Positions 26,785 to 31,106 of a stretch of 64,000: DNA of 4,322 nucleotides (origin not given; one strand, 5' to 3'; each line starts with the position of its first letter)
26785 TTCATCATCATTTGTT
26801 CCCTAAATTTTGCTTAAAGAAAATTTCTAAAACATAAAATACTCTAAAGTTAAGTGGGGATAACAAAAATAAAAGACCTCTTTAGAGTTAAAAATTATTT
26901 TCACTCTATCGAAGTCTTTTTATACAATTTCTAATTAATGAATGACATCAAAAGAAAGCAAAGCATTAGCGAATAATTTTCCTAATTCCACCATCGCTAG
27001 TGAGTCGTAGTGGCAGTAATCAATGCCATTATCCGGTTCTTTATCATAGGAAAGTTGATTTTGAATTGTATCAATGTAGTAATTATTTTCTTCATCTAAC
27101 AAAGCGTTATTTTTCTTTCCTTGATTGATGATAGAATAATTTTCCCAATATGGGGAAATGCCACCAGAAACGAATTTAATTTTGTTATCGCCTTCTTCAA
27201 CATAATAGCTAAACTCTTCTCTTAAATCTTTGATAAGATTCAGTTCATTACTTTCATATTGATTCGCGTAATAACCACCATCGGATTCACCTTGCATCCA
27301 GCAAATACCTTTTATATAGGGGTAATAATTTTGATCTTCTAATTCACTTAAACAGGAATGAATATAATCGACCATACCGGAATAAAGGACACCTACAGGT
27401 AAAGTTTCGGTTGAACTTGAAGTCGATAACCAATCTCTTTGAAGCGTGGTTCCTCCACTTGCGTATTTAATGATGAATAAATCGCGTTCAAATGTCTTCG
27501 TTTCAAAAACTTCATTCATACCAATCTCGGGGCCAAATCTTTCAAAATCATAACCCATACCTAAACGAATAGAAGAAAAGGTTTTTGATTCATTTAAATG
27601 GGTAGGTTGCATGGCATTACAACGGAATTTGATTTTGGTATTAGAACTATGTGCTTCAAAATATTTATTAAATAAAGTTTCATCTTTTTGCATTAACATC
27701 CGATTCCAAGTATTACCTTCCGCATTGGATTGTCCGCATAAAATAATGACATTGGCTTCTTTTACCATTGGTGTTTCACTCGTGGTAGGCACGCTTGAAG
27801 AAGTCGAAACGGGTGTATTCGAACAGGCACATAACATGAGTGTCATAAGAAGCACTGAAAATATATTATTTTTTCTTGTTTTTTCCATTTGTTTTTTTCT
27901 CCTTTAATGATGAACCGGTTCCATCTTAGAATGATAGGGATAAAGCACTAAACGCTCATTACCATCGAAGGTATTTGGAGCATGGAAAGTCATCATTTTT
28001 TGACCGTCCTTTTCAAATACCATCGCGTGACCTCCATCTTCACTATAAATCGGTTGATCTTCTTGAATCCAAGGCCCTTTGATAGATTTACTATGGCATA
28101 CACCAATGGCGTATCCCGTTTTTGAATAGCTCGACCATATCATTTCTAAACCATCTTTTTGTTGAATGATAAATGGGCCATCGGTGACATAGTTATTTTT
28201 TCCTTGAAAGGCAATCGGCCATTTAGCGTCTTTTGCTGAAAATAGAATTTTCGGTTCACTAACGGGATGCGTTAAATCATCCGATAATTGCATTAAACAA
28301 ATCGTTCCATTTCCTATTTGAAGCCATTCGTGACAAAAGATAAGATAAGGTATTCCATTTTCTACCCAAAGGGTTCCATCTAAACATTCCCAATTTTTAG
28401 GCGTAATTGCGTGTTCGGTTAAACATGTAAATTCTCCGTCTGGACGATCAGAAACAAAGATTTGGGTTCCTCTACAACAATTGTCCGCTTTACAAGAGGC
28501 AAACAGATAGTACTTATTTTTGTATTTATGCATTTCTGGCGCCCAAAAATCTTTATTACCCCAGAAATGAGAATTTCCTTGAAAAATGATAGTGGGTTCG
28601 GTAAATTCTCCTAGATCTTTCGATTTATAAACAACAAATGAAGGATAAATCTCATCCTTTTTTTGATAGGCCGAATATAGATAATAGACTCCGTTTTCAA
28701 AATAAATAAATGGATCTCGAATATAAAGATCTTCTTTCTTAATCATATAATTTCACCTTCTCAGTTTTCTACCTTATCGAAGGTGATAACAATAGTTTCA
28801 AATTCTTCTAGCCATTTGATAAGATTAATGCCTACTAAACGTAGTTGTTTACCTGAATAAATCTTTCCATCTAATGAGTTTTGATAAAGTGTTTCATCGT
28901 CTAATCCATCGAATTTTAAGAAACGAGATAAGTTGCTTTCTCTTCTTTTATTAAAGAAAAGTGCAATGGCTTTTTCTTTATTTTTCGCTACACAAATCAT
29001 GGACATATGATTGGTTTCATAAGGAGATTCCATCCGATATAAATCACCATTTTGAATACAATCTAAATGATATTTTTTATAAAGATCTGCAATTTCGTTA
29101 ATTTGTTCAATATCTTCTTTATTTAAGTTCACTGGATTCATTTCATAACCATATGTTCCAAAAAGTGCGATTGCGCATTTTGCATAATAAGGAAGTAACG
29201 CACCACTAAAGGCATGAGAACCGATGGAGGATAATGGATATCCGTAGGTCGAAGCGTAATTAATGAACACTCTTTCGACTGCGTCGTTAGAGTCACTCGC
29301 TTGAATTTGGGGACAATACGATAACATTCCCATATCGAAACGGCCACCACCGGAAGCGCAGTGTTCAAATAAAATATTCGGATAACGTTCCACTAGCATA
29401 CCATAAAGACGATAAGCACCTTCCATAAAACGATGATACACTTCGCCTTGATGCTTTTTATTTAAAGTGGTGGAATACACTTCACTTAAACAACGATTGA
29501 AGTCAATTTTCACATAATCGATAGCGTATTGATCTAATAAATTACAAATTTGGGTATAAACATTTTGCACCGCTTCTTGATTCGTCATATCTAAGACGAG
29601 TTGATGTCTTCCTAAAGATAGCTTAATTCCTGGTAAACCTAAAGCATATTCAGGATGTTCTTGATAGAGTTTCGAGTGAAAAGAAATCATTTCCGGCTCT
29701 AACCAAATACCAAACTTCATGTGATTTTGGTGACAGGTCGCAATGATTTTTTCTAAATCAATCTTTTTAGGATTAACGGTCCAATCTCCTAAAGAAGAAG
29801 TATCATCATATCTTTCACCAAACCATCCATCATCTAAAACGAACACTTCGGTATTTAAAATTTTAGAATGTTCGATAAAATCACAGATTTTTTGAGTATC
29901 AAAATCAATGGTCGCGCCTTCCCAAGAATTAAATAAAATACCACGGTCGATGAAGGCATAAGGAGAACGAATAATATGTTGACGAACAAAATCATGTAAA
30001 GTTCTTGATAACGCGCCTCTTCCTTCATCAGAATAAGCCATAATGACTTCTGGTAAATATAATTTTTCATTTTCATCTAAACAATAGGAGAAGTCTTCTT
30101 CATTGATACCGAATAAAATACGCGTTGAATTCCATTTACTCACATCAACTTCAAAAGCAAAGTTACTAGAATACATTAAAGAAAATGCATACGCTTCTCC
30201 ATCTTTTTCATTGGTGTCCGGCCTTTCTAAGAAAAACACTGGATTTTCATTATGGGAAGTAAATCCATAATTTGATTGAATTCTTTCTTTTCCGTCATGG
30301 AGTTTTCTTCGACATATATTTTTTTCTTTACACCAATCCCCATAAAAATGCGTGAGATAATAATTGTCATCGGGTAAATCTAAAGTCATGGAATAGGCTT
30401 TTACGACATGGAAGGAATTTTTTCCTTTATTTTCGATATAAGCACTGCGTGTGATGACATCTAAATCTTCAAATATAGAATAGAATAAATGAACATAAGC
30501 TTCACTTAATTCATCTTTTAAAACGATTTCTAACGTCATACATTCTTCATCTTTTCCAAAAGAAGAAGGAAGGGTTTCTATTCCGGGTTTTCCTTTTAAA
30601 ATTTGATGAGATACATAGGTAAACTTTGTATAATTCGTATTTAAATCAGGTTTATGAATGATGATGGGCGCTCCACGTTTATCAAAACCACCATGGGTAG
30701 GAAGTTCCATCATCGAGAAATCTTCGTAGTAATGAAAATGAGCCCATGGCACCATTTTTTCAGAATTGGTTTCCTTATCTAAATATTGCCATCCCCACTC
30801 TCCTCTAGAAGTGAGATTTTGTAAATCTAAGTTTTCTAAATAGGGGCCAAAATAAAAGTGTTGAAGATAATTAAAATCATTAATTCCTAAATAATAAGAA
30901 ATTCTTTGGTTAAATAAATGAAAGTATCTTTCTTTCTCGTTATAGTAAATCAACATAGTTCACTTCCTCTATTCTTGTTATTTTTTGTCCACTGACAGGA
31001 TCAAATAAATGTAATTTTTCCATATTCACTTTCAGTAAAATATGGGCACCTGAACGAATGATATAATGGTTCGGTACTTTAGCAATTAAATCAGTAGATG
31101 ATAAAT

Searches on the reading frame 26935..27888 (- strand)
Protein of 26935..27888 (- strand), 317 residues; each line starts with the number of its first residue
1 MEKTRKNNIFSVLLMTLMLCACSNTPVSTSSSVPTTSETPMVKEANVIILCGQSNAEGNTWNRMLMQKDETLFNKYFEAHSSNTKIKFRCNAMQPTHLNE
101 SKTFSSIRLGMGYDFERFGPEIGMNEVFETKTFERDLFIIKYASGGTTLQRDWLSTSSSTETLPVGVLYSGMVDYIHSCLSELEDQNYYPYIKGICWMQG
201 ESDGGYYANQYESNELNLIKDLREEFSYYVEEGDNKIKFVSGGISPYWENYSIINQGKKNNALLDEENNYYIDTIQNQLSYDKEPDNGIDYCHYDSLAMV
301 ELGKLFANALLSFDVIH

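Call 14: search_protein_families(library=pfam, proteins=[window:26935-27888:-], max_evalue=0.00001)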
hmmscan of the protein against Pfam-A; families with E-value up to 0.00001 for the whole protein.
window:26935-27888:- (317 aa): 1 family
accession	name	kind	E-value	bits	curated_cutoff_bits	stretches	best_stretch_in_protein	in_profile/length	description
PF03629.24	SASA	-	8.6e-19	68.5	24.8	1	46-311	3-225/226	Carbohydrate esterase, sialic acid-specific acetylesterase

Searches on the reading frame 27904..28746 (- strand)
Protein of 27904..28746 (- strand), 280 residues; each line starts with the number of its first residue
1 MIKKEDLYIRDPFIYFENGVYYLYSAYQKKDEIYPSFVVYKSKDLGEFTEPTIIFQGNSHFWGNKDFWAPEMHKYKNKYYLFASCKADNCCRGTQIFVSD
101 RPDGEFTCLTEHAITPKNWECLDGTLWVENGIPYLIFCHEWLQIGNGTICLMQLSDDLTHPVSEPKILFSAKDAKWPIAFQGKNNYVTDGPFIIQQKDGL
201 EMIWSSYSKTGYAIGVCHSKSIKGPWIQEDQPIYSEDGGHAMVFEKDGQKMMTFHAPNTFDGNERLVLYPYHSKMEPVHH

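Call 14: search_protein_families(library=pfam, proteins=[window:27904-28746:-], max_evalue=0.00001)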
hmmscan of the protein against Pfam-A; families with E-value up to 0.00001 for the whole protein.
window:27904-28746:- (280 aa): 1 family
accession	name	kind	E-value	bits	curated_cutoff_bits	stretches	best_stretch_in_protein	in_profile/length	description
PF04616.20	Glyco_hydro_43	-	6.2e-38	131.2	32.2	1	10-259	11-264/288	Glycosyl hydrolases family 43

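Call 64: search_solved_structures(query=window:27904-28746:-, max_evalue=1e-10)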
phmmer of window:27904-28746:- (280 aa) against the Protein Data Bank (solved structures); distinct sequences matched with E-value up to 1e-10: 3.
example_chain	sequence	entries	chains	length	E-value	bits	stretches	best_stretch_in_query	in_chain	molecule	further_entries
5c0p_A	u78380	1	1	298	2.7e-63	217.2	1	5-270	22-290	Endo-arabinase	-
3kst_A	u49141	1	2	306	1.9e-15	60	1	7-243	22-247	Endo-1,4-beta-xylanase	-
4qqs_A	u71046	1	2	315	5.5e-14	55.2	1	9-270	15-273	Glycoside hydrolase family 43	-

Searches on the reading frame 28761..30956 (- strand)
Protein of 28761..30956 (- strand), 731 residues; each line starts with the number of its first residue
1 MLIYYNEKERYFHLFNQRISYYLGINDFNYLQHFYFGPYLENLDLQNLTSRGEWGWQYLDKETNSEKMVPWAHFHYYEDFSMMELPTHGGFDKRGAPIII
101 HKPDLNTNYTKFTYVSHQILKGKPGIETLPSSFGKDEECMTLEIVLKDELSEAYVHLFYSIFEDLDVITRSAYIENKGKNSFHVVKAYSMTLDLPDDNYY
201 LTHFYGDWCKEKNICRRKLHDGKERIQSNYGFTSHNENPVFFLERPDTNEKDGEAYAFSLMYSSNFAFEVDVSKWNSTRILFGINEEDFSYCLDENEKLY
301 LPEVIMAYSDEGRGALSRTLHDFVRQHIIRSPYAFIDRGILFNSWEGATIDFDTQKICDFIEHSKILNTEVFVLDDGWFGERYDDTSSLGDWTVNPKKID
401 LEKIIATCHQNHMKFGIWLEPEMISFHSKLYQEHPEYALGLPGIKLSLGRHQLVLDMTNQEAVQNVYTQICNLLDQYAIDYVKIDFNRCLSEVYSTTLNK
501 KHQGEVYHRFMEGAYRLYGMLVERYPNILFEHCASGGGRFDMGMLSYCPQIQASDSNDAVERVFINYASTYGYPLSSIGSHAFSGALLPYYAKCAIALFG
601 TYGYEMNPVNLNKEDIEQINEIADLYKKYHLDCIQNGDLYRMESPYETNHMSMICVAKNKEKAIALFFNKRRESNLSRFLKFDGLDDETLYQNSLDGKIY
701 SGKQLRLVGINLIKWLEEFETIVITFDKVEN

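Call 14: search_protein_families(library=pfam, proteins=[window:28761-30956:-], max_evalue=0.00001)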
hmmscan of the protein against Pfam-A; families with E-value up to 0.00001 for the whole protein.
window:28761-30956:- (731 aa): 4 families
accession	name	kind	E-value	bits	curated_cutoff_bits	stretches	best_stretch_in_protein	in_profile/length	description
PF02065.24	Melibiase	-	1.2e-104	350.5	27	1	302-630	5-341/347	Melibiase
PF16875.11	Glyco_hydro_36N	-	8.7e-71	238.8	27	1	29-293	1-252/253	Glycosyl hydrolase family 36 N-terminal domain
PF16874.11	Glyco_hydro_36C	-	2.1e-10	41.4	27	1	651-726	2-77/77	Glycosyl hydrolase family 36 C-terminal domain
PF01055.32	Glyco_hydro_31_2nd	-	3.9e-07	30.1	23.5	1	368-516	37-191/328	Glycosyl hydrolases family 31 TIM-barrel domain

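Call 65: search_solved_structures(query=window:28761-30956:-, max_evalue=1e-30)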
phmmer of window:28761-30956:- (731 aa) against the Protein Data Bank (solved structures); distinct sequences matched with E-value up to 1e-30: 12.
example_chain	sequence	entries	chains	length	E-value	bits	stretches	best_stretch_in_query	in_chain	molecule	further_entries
8k1a_A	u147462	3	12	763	5.6e-146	491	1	2-697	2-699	Alpha-galactosidase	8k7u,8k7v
2yfn_A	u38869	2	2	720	1.1e-143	483.4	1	1-726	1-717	ALPHA-GALACTOSIDASE-SUCROSE KINASE AGASK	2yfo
2xn0_A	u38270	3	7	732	1.3e-140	473.3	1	2-709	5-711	ALPHA-GALACTOSIDASE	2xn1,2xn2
4fnq_A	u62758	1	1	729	1.3e-140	473.3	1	1-712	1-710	Alpha-galactosidase AgaB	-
4fnr_A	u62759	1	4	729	2.5e-139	469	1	2-713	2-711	Alpha-galactosidase AgaA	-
4fnp_A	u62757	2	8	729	2.2e-138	465.9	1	2-713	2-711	Alpha-galactosidase AgaA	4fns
4fnt_A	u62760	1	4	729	3.1e-138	465.4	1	2-713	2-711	Alpha-galactosidase AgaA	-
4fnu_A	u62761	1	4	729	4.3e-138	464.9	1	2-713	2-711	Alpha-galactosidase AgaA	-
3mi6_A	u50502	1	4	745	7.9e-138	464.1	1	1-709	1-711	Alpha-galactosidase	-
6phu_A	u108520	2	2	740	1.6e-118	400.3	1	105-715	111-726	Alpha-galactosidase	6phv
6phw_A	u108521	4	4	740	7.8e-118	398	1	105-715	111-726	Alpha-galactosidase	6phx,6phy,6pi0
6jhp_A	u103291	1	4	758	3.1e-117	396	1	85-712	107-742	Alpha-galactosidase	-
